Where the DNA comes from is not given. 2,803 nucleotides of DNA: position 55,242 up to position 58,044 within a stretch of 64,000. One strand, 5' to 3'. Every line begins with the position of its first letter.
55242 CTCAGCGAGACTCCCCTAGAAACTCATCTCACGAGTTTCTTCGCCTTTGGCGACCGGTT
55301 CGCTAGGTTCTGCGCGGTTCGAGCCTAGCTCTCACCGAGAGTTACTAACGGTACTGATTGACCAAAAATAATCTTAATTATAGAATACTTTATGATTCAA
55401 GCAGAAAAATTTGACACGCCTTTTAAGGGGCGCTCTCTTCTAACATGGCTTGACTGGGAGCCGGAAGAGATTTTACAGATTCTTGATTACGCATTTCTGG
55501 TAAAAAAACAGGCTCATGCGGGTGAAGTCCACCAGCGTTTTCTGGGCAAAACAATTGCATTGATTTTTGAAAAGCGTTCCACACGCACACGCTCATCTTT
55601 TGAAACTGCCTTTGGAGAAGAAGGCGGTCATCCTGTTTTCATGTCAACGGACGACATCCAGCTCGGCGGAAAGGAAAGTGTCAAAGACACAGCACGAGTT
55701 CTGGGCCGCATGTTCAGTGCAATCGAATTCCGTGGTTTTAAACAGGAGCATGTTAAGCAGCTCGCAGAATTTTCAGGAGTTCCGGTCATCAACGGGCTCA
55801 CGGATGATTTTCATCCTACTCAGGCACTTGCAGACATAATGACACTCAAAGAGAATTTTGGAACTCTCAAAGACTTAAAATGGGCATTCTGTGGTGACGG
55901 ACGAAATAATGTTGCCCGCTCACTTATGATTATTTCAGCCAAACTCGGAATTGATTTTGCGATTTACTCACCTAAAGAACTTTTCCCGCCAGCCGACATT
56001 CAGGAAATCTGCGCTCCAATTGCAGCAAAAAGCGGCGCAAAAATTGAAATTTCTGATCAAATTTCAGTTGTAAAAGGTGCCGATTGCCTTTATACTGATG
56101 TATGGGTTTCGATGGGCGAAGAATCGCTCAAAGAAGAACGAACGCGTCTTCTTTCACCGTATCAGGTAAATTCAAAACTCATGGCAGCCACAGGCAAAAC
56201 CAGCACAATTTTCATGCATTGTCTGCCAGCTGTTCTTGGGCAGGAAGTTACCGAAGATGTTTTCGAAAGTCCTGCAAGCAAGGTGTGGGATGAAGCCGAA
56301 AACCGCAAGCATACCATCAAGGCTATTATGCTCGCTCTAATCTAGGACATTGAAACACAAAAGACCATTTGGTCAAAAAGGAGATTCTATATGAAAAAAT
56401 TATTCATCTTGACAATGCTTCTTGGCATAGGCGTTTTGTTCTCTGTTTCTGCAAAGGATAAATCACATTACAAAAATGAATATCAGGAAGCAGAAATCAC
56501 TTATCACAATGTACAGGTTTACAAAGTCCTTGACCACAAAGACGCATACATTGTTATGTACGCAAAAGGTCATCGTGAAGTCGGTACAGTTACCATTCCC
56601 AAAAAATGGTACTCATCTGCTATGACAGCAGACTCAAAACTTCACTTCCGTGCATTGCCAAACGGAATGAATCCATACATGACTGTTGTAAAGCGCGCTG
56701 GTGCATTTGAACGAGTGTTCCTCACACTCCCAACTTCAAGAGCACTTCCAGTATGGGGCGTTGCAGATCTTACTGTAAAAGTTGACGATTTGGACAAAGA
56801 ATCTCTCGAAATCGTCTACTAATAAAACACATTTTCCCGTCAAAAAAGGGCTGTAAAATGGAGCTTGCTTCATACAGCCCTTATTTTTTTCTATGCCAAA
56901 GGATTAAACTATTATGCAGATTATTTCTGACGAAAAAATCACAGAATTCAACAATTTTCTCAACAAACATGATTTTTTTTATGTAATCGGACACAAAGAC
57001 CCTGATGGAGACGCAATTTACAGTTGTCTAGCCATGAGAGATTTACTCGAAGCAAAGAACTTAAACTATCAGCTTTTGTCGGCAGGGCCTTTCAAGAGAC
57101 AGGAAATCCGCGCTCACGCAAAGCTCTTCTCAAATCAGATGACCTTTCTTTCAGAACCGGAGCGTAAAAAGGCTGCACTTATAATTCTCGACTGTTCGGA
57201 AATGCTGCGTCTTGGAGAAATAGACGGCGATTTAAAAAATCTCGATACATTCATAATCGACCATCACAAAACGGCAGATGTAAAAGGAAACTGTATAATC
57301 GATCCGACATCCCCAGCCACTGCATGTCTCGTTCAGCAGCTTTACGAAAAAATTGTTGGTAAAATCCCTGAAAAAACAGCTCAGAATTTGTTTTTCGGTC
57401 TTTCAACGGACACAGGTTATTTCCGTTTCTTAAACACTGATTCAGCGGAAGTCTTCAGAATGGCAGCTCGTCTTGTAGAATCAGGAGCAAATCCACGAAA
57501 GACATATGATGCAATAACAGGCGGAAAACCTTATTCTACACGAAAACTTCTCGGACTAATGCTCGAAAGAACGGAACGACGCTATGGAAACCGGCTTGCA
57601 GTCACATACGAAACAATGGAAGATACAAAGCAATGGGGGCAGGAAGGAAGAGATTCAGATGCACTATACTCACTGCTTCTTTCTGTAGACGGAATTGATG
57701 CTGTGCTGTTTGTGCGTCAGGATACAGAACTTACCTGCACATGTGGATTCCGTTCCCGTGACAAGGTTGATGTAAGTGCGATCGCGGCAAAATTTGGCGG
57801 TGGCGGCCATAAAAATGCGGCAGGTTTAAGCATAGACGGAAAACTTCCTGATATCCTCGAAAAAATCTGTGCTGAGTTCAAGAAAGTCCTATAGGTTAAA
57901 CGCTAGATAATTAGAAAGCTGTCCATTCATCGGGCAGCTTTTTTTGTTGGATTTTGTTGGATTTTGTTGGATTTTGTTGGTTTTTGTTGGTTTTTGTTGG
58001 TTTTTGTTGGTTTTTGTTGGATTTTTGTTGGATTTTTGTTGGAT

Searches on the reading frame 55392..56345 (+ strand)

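Call 8: search_protein_families(library=pfam, proteins=[window:55392-56345:+], max_evalue=0.01)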
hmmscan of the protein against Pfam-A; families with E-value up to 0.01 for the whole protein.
window:55392-56345:+ (317 aa): 2 families
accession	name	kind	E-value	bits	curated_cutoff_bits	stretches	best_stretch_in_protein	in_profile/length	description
PF00185.30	OTCace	-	1e-52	178.8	29.4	1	160-315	1-156/157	Aspartate/ornithine carbamoyltransferase, Asp/Orn binding domain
PF02729.26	OTCace_N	-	3.3e-46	157.5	29.9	1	14-154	1-148/148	Aspartate/ornithine carbamoyltransferase, carbamoyl-P binding domain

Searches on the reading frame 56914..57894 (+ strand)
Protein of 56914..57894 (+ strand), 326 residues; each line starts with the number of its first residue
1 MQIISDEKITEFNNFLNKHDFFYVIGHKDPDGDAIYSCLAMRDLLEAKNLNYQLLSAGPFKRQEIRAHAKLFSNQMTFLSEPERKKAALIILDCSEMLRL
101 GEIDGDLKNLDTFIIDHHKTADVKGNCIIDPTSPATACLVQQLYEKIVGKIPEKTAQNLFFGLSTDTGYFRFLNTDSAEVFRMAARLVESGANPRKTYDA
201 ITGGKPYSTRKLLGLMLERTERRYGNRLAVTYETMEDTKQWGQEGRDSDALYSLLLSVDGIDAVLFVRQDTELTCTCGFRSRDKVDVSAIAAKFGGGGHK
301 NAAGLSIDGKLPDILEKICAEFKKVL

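Call 8: search_protein_families(library=pfam, proteins=[window:56914-57894:+], max_evalue=0.01)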
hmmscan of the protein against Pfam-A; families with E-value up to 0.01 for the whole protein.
window:56914-57894:+ (326 aa): 2 families
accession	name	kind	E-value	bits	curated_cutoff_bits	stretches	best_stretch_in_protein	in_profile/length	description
PF01368.27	DHH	-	5.3e-13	49.8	28.1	1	23-156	3-118/125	DHH family, N-terminal domain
PF02272.25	DHHA1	-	3.5e-11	43.9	25.9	1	240-323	10-101/102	DHHA1 domain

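Call 9: search_protein_families(library=ncbifam, proteins=[window:56914-57894:+], max_evalue=0.01)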
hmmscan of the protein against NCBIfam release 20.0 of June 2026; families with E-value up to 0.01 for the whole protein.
window:56914-57894:+ (326 aa): 14 families
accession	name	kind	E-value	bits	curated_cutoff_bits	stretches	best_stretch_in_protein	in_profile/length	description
NF053633.1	OlncasPapPhNrnA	equivalog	7.7e-22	77.6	350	1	9-310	6-301/317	bifunctional oligoribonuclease/PAP phosphatase NrnA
NF003877.0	PRK05427.1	equivalog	4e-10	39.6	283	1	22-171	4-153/308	manganese-dependent inorganic pyrophosphatase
NF011110.0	PRK14538.1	equivalog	2.9e-08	32.3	707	1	14-310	362-665/838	putative bifunctional signaling protein/50S ribosomal protein L9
NF041569.1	A-tRNAntase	equivalog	7.8e-08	31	1440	1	79-307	57-285/880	A-adding tRNA nucleotidyltransferase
NF011449.0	PRK14869.2-5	equivalog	6.4e-07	28.8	411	0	22-49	4-31/451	putative manganese-dependent inorganic diphosphatase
NF011443.0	PRK14869.1-5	equivalog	4.2e-05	22.2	335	0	23-49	7-33/546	putative manganese-dependent inorganic diphosphatase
NF011440.0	PRK14869.1-2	equivalog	7.5e-05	21.5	746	0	22-61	4-44/541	putative manganese-dependent inorganic diphosphatase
TIGR00644.1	recJ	equivalog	7.8e-05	21.1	396.9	0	274-325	368-425/546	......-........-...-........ exonuclease RecJ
NF011445.0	PRK14869.2-1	equivalog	9.9e-05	20.9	483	0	22-45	5-28/548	putative manganese-dependent inorganic diphosphatase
NF011447.0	PRK14869.2-3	equivalog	0.00013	20.7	522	0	21-44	3-26/540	putative manganese-dependent inorganic diphosphatase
NF011441.0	PRK14869.1-3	equivalog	0.00025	19.8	753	0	20-46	3-29/548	putative manganese-dependent inorganic diphosphatase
NF053576.1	RecJ_archaeal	equivalog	0.0007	18.6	360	0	12-130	4-106/452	RecJ family nuclease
NF011442.0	PRK14869.1-4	equivalog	0.0022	16.5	400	0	22-48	6-32/543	putative manganese-dependent inorganic diphosphatase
NF011448.0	PRK14869.2-4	equivalog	0.0087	14.4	562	0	22-47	11-36/563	putative manganese-dependent inorganic diphosphatase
